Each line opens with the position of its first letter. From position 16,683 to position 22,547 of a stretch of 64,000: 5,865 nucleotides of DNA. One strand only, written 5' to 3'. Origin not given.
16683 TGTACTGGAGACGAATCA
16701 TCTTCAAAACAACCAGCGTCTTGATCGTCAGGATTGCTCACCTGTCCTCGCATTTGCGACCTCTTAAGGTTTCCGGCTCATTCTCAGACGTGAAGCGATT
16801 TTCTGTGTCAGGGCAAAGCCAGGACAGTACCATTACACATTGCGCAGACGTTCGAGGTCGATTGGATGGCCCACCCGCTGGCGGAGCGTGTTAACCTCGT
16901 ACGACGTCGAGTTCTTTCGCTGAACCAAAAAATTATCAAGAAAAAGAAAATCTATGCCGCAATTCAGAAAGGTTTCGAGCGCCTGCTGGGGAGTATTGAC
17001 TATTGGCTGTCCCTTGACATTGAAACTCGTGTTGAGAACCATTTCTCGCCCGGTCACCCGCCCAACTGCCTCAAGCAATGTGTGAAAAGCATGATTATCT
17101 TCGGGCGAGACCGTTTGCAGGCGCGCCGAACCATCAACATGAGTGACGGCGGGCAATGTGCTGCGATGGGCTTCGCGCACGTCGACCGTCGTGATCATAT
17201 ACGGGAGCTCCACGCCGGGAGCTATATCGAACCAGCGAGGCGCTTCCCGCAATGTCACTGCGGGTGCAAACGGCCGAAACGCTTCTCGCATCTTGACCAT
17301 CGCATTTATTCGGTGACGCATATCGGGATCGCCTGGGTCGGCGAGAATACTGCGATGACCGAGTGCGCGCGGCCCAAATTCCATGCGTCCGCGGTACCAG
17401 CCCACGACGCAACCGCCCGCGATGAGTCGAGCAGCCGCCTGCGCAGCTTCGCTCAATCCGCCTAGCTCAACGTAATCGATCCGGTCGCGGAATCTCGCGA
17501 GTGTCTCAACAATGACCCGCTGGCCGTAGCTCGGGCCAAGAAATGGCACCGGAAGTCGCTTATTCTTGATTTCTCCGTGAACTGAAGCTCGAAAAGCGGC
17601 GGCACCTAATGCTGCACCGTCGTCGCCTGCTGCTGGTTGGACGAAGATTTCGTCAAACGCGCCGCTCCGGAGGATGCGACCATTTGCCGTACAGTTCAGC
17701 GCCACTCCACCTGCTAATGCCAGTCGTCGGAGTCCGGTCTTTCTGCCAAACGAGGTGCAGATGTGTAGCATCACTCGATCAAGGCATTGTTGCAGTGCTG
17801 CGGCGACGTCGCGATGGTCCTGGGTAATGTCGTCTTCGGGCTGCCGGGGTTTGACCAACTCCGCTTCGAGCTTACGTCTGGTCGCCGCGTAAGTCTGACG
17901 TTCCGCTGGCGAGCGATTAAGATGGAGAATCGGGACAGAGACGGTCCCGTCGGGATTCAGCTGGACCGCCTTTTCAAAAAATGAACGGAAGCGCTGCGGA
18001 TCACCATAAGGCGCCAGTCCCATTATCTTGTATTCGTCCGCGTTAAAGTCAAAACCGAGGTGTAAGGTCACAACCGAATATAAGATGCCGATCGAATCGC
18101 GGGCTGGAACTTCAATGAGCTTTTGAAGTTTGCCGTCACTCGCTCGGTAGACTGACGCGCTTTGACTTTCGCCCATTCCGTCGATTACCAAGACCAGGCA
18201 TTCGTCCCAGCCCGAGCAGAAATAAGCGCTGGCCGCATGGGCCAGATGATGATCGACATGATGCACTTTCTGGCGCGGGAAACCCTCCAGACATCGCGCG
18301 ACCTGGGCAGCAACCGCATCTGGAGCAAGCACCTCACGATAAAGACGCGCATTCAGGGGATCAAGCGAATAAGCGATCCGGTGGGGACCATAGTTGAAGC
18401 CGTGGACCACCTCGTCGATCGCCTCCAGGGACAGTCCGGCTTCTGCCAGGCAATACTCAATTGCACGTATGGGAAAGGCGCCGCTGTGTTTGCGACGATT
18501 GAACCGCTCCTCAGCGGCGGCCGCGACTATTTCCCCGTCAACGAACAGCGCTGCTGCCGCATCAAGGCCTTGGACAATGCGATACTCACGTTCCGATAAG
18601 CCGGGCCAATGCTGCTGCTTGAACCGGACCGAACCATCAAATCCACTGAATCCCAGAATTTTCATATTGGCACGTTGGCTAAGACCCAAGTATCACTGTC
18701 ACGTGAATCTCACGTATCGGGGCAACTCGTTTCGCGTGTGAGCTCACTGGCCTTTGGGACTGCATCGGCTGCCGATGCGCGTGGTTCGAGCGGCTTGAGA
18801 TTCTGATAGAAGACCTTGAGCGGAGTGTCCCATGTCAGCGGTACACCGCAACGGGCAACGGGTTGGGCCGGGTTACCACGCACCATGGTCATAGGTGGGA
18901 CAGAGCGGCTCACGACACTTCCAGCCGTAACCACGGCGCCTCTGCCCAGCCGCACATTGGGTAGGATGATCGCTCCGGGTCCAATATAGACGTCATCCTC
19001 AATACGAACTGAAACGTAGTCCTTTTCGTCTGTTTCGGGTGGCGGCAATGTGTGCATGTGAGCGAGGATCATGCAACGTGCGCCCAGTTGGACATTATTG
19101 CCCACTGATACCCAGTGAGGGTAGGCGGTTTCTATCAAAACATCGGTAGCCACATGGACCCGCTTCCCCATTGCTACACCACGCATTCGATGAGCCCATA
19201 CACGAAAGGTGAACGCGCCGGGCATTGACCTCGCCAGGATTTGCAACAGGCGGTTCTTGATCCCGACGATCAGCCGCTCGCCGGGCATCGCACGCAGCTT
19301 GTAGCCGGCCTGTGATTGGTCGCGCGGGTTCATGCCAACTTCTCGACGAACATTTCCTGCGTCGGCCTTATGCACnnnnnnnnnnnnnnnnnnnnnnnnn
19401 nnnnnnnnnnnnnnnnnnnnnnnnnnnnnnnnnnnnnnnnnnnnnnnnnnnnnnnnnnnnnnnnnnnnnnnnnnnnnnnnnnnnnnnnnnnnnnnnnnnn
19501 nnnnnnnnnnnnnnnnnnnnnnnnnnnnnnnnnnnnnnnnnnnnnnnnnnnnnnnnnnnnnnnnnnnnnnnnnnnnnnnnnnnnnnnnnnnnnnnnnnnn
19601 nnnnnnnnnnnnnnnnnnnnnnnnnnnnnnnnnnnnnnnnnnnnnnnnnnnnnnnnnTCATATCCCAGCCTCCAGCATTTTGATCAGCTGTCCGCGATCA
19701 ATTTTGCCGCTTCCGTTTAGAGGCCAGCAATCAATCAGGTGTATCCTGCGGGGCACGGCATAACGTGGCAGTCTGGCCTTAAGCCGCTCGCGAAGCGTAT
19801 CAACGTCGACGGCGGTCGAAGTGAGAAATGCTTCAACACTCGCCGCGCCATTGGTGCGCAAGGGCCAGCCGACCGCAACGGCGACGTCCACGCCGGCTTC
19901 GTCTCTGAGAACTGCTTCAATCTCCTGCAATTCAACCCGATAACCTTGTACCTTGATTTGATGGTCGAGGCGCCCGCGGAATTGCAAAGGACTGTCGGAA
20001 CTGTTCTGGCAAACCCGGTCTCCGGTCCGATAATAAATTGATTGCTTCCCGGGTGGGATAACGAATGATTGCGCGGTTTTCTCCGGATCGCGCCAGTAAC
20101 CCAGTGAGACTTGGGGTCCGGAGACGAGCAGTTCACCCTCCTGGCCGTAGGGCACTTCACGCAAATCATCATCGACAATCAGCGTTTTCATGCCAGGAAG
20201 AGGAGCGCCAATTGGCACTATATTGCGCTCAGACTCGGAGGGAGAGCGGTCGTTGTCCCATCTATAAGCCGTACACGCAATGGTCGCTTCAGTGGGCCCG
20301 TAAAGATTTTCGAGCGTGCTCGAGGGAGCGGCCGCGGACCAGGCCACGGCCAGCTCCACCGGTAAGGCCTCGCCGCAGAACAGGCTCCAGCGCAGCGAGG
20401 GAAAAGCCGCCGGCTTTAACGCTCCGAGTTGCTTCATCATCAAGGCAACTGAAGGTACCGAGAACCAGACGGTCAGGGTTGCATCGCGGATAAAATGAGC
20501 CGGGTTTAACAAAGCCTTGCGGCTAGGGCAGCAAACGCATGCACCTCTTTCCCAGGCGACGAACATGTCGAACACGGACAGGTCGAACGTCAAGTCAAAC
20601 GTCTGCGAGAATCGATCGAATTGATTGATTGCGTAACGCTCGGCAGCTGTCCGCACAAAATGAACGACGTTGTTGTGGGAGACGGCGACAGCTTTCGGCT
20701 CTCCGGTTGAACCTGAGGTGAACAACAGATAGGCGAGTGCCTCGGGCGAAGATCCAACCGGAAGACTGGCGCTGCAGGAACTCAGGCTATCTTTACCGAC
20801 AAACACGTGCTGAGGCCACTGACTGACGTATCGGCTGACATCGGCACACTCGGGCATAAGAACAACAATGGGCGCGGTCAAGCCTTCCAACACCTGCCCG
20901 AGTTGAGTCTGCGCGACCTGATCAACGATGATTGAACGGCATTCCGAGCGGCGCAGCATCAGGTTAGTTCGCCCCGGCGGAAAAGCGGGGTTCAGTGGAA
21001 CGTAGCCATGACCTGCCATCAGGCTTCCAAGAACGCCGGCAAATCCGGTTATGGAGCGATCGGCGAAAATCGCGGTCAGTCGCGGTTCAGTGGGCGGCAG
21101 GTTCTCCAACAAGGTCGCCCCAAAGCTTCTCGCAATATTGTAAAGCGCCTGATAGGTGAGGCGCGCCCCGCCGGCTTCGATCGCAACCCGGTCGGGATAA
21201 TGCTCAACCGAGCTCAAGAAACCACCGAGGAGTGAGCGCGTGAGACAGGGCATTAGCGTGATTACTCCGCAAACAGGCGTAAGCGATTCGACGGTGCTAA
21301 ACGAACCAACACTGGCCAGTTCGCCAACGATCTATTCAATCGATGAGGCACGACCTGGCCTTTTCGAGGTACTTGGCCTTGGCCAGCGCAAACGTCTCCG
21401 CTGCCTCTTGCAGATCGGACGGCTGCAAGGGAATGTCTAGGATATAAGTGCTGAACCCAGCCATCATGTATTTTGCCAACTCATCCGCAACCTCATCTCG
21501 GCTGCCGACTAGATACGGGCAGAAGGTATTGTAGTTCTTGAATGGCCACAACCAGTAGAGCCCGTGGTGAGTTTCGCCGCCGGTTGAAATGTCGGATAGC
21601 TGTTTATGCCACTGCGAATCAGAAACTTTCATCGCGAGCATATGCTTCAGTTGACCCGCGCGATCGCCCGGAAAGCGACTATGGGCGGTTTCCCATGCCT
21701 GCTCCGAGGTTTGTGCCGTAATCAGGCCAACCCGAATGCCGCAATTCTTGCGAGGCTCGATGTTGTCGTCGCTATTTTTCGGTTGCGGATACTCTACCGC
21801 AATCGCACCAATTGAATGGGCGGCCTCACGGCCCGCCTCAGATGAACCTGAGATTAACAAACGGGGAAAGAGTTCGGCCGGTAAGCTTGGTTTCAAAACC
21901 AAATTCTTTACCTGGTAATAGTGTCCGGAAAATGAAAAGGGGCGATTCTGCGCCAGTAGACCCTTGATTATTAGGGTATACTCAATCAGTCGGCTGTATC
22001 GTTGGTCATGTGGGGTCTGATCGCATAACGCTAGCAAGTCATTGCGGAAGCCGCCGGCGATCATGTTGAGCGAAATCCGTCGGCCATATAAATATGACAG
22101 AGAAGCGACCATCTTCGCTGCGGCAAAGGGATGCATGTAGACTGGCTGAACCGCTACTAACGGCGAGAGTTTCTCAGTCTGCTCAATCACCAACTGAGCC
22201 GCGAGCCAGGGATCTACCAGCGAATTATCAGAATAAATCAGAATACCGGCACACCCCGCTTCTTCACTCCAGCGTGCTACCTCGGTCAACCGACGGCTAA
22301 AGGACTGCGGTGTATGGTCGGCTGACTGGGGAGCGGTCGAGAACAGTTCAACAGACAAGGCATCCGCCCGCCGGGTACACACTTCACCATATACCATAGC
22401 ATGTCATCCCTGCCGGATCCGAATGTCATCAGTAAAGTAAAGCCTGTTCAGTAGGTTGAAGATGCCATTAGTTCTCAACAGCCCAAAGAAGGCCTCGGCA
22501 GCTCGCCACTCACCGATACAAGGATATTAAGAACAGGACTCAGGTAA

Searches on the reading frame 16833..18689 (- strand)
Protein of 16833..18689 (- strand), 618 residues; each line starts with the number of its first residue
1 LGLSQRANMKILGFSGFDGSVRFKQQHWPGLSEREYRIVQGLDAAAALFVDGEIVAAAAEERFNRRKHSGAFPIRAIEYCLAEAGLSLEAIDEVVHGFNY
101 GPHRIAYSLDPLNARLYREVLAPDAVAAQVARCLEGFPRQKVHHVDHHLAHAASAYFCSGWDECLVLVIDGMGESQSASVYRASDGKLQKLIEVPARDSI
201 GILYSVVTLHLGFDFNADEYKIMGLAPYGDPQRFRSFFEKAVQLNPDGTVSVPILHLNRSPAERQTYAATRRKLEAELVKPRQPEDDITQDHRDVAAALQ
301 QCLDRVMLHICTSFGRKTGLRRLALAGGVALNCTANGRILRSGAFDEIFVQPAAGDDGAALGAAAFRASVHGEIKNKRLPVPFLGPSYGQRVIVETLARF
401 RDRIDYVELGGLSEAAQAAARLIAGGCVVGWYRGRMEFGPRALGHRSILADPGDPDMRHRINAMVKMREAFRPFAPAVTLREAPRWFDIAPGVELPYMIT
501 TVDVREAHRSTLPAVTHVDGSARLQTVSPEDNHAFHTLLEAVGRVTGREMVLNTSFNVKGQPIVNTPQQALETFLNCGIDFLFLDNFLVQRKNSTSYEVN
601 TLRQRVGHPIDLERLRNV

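Call 40: search_protein_families(library=pfam, proteins=[window:16833-18689:-], max_evalue=0.00001)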
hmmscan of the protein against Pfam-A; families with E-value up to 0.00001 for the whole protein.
window:16833-18689:- (618 aa): 2 families
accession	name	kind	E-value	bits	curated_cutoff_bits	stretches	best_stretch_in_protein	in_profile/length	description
PF16861.10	Carbam_trans_C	-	5.4e-67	225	27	1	420-591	1-170/170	Carbamoyltransferase C-terminus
PF02543.21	Carbam_trans_N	-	1.5e-56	192.7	24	2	116-364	103-345/346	Carbamoyltransferase N-terminus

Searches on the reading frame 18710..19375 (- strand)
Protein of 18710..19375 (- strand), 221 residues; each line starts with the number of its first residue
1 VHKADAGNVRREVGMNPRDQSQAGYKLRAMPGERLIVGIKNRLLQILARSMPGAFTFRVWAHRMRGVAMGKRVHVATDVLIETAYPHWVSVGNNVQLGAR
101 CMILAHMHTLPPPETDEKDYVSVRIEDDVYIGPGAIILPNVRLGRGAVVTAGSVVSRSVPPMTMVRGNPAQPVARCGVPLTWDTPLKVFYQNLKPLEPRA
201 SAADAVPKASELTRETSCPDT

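Call 40: search_protein_families(library=pfam, proteins=[window:18710-19375:-], max_evalue=0.00001)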
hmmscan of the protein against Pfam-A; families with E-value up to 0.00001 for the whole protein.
window:18710-19375:- (221 aa): 2 families
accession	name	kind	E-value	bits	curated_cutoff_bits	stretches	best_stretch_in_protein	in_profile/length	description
PF00132.30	Hexapep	-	1.1e-12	47.5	27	1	123-156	2-35/36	Bacterial transferase hexapeptide (six repeats)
PF14602.12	Hexapep_2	-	2e-08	34.3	27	0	123-156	2-33/34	Hexapeptide repeat of succinyl-transferase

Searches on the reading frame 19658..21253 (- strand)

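Call 40: search_protein_families(library=pfam, proteins=[window:19658-21253:-], max_evalue=0.00001)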
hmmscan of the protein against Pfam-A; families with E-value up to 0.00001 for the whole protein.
window:19658-21253:- (531 aa): 2 families
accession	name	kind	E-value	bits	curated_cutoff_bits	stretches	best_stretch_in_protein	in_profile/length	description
PF00501.34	AMP-binding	-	1.3e-71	241.9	29.9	1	15-387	4-384/384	AMP-binding enzyme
PF13193.12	AMP-binding_C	-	1.3e-06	29.7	24.5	1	444-517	1-76/76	AMP-binding enzyme C-terminal domain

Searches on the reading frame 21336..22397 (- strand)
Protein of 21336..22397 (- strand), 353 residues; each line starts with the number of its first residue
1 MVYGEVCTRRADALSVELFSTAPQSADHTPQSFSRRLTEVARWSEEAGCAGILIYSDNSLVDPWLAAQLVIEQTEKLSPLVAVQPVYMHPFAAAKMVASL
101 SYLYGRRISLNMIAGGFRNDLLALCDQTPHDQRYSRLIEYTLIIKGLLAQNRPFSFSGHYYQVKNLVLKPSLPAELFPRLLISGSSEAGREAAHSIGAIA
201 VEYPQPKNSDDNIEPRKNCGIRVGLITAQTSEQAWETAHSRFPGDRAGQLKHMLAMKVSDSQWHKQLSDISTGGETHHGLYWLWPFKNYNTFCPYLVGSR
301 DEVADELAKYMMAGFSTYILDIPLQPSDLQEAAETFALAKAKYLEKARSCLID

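Call 40: search_protein_families(library=pfam, proteins=[window:21336-22397:-], max_evalue=0.00001)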
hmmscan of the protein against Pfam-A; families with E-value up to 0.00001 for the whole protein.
window:21336-22397:- (353 aa): 1 family
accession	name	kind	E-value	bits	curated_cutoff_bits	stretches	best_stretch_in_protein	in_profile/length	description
PF00296.26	Bac_luciferase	-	3.4e-31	109.2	27.9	1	19-316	6-313/314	Luciferase-like monooxygenase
